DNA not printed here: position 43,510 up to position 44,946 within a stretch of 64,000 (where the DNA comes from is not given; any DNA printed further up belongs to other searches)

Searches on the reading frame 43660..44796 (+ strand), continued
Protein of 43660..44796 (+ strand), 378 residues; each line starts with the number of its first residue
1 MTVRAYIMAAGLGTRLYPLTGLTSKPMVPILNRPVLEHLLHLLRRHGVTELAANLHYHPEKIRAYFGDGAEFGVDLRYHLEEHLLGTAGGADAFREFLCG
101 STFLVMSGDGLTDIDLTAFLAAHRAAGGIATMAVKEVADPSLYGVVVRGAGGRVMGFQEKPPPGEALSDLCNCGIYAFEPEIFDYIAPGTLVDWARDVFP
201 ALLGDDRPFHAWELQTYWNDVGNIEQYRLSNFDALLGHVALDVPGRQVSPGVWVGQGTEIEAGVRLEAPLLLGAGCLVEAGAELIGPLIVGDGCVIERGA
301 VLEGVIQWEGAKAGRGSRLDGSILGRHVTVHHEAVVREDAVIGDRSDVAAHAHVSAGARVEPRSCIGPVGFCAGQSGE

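Call 12: find_related_loci(query=window:43660-44796:+, collection=genome_contigs, flank=6000)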
Query window:43660-44796:+ (378 aa) in genome_contigs; peptide patterns used: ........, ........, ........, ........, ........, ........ (x = any residue, [..] = any of these).
599 stretches matched a pattern (row limit reached: there are more); 513 encode a relative of the query (tblastn E <= 1e-3); the best 80 are kept; 80 distinct loci.
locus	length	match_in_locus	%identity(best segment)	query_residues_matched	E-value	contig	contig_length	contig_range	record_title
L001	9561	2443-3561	87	1-373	0e+0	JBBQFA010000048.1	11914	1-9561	MAG: Thermoleophilia bacterium isolate Co_metawrap_1062 Cmw_1062_k141_17061123_length_11914_cov_11.4423, whole genome sh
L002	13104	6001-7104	85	1-368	0e+0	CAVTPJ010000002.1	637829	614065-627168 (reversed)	MAG: uncultured Thermoleophilia bacterium isolate MFD00905.bin.2.53 genome assembly, contig: contig_1962, whole genome s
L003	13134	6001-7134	79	1-378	0e+0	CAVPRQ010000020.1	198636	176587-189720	MAG: uncultured Thermoleophilia bacterium isolate MFD00032.bin.2.201 genome assembly, contig: contig_61910, whole genome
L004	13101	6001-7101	84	1-367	0e+0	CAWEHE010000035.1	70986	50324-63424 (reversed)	MAG: uncultured Thermoleophilia bacterium isolate MFD02979.bin.1.60 genome assembly, contig: contig_97429, whole genome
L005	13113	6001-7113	83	3-373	0e+0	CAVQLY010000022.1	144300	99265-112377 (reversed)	MAG: uncultured Thermoleophilia bacterium isolate MFD02979.bin.3.261 genome assembly, contig: contig_50909, whole genome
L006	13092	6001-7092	79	3-366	0e+0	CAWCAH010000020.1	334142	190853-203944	MAG: uncultured Thermoleophilia bacterium isolate MFD03899.bin.2.132 genome assembly, contig: contig_6045, whole genome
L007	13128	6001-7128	82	3-378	0e+0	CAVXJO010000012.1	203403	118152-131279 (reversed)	MAG: uncultured Thermoleophilia bacterium isolate MFD05684.bin.1.282 genome assembly, contig: contig_69403, whole genome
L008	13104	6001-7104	82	3-370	0e+0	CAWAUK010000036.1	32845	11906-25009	MAG: uncultured Thermoleophilia bacterium isolate MFD02134.bin.3.466 genome assembly, contig: contig_46661, whole genome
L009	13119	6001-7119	77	4-376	0e+0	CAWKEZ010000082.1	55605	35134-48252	MAG: uncultured Thermoleophilia bacterium isolate MFD03323.bin.2.129 genome assembly, contig: contig_61098, whole genome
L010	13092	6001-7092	79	3-366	0e+0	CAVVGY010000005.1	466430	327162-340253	MAG: uncultured Thermoleophilia bacterium isolate MFD02979.bin.2.115 genome assembly, contig: contig_16451, whole genome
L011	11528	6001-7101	80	1-367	0e+0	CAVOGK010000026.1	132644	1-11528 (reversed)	MAG: uncultured Thermoleophilia bacterium isolate MFD09779.bin.3.322 genome assembly, contig: contig_42274, whole genome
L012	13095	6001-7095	78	3-367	0e+0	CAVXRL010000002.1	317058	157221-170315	MAG: uncultured Actinomycetes bacterium isolate MFD01721.bin.1.253 genome assembly, contig: contig_12359, whole genome s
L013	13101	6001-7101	77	2-368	0e+0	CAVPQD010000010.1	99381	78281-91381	MAG: uncultured Thermoleophilia bacterium isolate MFD10007.bin.2.189 genome assembly, contig: contig_20448, whole genome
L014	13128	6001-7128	77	2-377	0e+0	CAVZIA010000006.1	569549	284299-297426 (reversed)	MAG: uncultured Thermoleophilia bacterium isolate MFD02416.bin.2.102 genome assembly, contig: contig_18861, whole genome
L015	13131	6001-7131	76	2-378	0e+0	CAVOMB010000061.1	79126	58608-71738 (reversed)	MAG: uncultured Thermoleophilia bacterium isolate MFD10097.bin.2.18 genome assembly, contig: contig_21437, whole genome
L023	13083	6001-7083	45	7-366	1e-110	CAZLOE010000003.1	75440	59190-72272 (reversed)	MAG TPA_asm: uncultured Actinomycetota bacterium isolate binchicken_co196_361 genome assembly, contig: NODE_258_length_7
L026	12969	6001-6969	50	3-325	2e-104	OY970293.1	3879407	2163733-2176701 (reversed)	MAG: uncultured Solirubrobacterales bacterium isolate MFD04850.bin.c.1 genome assembly, chromosome: 1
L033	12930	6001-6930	53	1-316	1e-101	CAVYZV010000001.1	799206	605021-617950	MAG: uncultured Solirubrobacteraceae bacterium isolate MFD02134.bin.2.239 genome assembly, contig: contig_11156, whole g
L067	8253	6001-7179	45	7-365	2e-96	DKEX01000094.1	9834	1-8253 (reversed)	MAG TPA_asm: Firmicutes bacterium UBA6811 UBA6811_contig_22732, whole genome shotgun sequence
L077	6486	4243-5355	43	3-371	7e-93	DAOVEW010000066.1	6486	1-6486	MAG TPA_asm: Bacillota bacterium isolate CSMAG_1093 CSMAG_1093_k141_5564688_length_6486_cov_7.0000, whole genome shotgun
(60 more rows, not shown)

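Call 15: search_solved_structures(query=window:43660-44796:+, max_evalue=1e-15, show_alignments=3)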
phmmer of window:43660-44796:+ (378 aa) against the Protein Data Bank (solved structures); distinct sequences matched with E-value up to 1e-15: 17.
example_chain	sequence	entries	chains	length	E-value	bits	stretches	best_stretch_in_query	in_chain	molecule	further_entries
8x7s_B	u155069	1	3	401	5.2e-66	226.4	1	3-328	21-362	UTP--glucose-1-phosphate uridylyltransferase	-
7whr_B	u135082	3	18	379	6.2e-40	140.5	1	3-371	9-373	Nucleotidyl transferase family protein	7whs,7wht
7x8j_A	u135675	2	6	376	1.6e-35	126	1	2-357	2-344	Mannose-1-phosphate guanylyltransferase 1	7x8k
8yre_D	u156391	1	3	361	3e-35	125.1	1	4-357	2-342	Mannose-1-phosphate guanylyltransferase 1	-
7d72_K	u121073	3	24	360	1.5e-29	106.3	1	4-349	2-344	Mannose-1-phosphate guanyltransferase beta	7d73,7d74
4y7t_A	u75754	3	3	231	3e-20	75.7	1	4-242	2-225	Nucleotidyl transferase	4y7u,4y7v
7d72_A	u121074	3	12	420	1e-19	73.9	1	7-183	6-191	Mannose-1-phosphate guanyltransferase alpha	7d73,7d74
8yre_A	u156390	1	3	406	1.4e-19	73.5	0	5-186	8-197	ADP-glucose pyrophosphorylase family protein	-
3hl3_A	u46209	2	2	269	5.8e-19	71.5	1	4-187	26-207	Glucose-1-phosphate thymidylyltransferase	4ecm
1tzf_A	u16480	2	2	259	3.4e-17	65.6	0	2-84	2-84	Glucose-1-phosphate cytidylyltransferase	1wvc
9dqf_A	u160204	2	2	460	4.4e-17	65.3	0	4-349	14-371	Bifunctional protein GlmU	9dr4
6n0u_A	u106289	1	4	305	5.6e-17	64.9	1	4-187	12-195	Glucose-1-phosphate thymidylyltransferase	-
1h5r_A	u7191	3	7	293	1.8e-16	63.2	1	5-183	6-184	GLUCOSE-1-PHOSPHATE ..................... | Glucose-1-phosphate thymidylyltransferase 1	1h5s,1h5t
1h5r_B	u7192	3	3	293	1.9e-16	63.2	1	5-183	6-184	GLUCOSE-1-PHOSPHATE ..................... | Glucose-1-phosphate thymidylyltransferase 1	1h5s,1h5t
1h5s_A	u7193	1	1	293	2.5e-16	62.8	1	5-182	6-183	Glucose-1-phosphate thymidylyltransferase 1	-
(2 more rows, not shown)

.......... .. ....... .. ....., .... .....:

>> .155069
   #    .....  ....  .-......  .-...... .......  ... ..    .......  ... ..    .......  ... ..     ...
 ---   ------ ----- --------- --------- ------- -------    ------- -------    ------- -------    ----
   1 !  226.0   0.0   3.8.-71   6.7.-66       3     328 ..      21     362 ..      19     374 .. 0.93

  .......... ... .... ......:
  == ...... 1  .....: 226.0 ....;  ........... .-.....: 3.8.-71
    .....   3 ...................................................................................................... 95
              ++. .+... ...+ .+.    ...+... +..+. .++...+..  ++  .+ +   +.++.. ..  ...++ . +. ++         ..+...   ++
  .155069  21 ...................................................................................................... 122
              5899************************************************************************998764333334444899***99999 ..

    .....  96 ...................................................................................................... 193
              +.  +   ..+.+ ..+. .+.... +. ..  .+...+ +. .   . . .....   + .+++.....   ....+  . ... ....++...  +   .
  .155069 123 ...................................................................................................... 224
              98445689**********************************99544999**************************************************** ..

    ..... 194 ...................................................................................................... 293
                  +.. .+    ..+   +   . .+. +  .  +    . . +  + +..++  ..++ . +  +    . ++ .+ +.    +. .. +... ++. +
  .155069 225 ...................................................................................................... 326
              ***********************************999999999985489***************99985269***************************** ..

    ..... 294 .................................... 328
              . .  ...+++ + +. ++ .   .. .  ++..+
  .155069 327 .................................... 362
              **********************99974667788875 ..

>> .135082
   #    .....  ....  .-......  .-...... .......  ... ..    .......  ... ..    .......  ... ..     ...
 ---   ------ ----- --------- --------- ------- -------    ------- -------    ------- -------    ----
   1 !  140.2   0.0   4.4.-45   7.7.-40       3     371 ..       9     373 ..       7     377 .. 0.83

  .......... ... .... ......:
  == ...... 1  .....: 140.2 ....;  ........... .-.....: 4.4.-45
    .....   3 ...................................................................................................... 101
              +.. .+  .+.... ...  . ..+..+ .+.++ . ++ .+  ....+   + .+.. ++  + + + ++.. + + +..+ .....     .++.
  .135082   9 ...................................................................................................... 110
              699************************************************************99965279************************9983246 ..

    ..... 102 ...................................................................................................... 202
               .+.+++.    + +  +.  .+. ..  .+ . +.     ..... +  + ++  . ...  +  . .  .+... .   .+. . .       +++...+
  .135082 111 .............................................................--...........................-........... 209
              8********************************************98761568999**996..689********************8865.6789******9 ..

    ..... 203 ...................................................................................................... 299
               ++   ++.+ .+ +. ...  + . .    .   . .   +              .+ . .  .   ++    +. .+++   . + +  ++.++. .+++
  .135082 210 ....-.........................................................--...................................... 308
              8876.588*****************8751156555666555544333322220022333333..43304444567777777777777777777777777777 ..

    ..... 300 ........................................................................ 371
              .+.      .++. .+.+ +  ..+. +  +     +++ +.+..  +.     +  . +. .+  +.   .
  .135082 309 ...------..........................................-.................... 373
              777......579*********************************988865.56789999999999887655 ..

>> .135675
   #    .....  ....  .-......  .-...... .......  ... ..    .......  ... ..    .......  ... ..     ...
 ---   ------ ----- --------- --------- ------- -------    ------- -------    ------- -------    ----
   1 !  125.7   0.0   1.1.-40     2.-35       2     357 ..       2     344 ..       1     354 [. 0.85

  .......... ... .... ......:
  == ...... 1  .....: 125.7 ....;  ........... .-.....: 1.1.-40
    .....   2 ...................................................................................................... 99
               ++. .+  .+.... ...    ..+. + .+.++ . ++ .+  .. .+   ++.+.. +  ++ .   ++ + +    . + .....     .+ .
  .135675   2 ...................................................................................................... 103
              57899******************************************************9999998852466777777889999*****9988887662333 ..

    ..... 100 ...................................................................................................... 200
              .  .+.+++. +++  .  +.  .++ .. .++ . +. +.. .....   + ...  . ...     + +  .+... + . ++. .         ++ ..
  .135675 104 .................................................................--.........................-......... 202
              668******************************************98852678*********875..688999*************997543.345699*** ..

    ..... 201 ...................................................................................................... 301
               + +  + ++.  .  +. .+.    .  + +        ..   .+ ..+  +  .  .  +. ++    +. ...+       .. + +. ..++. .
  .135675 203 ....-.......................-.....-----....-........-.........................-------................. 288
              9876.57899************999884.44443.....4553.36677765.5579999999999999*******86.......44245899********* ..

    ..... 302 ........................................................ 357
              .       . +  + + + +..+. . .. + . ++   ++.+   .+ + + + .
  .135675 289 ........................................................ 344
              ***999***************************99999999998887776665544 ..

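Call 36: search_protein_families(library=pfam, proteins=[L077:4225-6486:+, L067:5989-7143:+, L026:6001-6996:+, L033:6007-7494:+, L023:5902-7098:+], max_evalue=0.001)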
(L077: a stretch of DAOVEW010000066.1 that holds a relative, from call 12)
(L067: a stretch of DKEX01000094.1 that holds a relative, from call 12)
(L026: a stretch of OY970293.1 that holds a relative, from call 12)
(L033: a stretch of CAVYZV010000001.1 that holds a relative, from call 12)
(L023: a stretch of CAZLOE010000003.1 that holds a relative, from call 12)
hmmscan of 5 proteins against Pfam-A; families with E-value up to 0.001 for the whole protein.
L077:4225-6486:+ (754 aa): 9 families
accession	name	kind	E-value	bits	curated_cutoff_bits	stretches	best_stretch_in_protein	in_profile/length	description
PF00483.29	NTP_transferase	-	1.4e-51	175.9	21.2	1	9-245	2-241/245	Nucleotidyl transferase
PF02878.22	PGM_PMM_I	-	5.8e-25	88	22.5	1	397-528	2-137/138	Phosphoglucomutase/phosphomannomutase, alpha/beta/alpha domain I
PF25084.1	LbH_EIF2B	-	1.5e-17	63.9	54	1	264-365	4-104/105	EIF2B subunit epsilon LbH domain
PF00132.30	Hexapep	-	9.5e-11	41.4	27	1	264-297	2-35/36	Bacterial transferase hexapeptide (six repeats)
PF02879.22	PGM_PMM_II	-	6.9e-09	36.6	29.3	1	547-647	2-103/103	Phosphoglucomutase/phosphomannomutase, alpha/beta/alpha domain II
PF12804.13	NTP_transf_3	-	2.2e-05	25.2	27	1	9-66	1-51/160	MobA-like NTP transferase domain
PF02880.22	PGM_PMM_III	-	4.1e-05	24.1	20.7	1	652-754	2-105/115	Phosphoglucomutase/phosphomannomutase, alpha/beta/alpha domain III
PF24894.1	Hexapep_GlmU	-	4.9e-05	23.8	23.3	1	283-355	20-84/104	GlmU-like, C-terminal hexapeptide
PF14602.12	Hexapep_2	-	0.00036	20.6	27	0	281-314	1-32/34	Hexapeptide repeat of succinyl-transferase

L067:5989-7143:+ (384 aa): 6 families
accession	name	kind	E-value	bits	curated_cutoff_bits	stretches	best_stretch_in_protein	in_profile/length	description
PF00483.29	NTP_transferase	-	1.2e-48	166.3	21.2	1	2-246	1-243/245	Nucleotidyl transferase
PF25084.1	LbH_EIF2B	-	7.1e-17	61.8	54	1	263-362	4-102/105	EIF2B subunit epsilon LbH domain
PF00132.30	Hexapep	-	3e-13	49.3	27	0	263-296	2-35/36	Bacterial transferase hexapeptide (six repeats)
PF24894.1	Hexapep_GlmU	-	2.7e-07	31.1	23.3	1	285-351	23-87/104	GlmU-like, C-terminal hexapeptide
PF12804.13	NTP_transf_3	-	8.4e-07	29.7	27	1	3-140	1-117/160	MobA-like NTP transferase domain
PF25087.1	GMPPB_C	-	1.9e-05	24.7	39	1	281-378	5-101/110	GMPPB C-terminal domain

L026:6001-6996:+ (331 aa): 5 families
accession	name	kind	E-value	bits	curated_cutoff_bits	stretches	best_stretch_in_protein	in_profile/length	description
PF00483.29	NTP_transferase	-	2.2e-47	162.2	21.2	1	3-229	2-239/245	Nucleotidyl transferase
PF00132.30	Hexapep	-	2.8e-09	36.7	27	1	268-301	2-35/36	Bacterial transferase hexapeptide (six repeats)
PF12804.13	NTP_transf_3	-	9.5e-08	32.8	27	1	3-129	1-120/160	MobA-like NTP transferase domain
PF25084.1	LbH_EIF2B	-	9.6e-07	29.2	54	1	256-323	10-76/105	EIF2B subunit epsilon LbH domain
PF25087.1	GMPPB_C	-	0.00013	22.1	39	1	260-305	3-48/110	GMPPB C-terminal domain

L033:6007-7494:+ (495 aa): 3 families
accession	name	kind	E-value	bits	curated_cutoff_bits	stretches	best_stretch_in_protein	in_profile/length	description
PF00483.29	NTP_transferase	-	2.5e-41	142.3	21.2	1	3-221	2-237/245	Nucleotidyl transferase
PF12804.13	NTP_transf_3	-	2.5e-10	41.2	27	1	3-120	1-116/160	MobA-like NTP transferase domain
PF00132.30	Hexapep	-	4.4e-08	32.9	27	1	262-294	2-34/36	Bacterial transferase hexapeptide (six repeats)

L023:5902-7098:+ (398 aa): 5 families
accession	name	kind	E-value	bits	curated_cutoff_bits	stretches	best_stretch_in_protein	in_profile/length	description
PF00483.29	NTP_transferase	-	1.7e-53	182.2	21.2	1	31-260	1-240/245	Nucleotidyl transferase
PF00132.30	Hexapep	-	9.4e-13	47.7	27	1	279-312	1-34/36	Bacterial transferase hexapeptide (six repeats)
PF25084.1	LbH_EIF2B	-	1.9e-10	41.1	54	1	279-382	3-105/105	EIF2B subunit epsilon LbH domain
PF14602.12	Hexapep_2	-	1.3e-06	28.5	27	0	276-295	16-33/34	Hexapeptide repeat of succinyl-transferase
PF12804.13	NTP_transf_3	-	2.2e-06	28.4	27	1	32-137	1-96/160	MobA-like NTP transferase domain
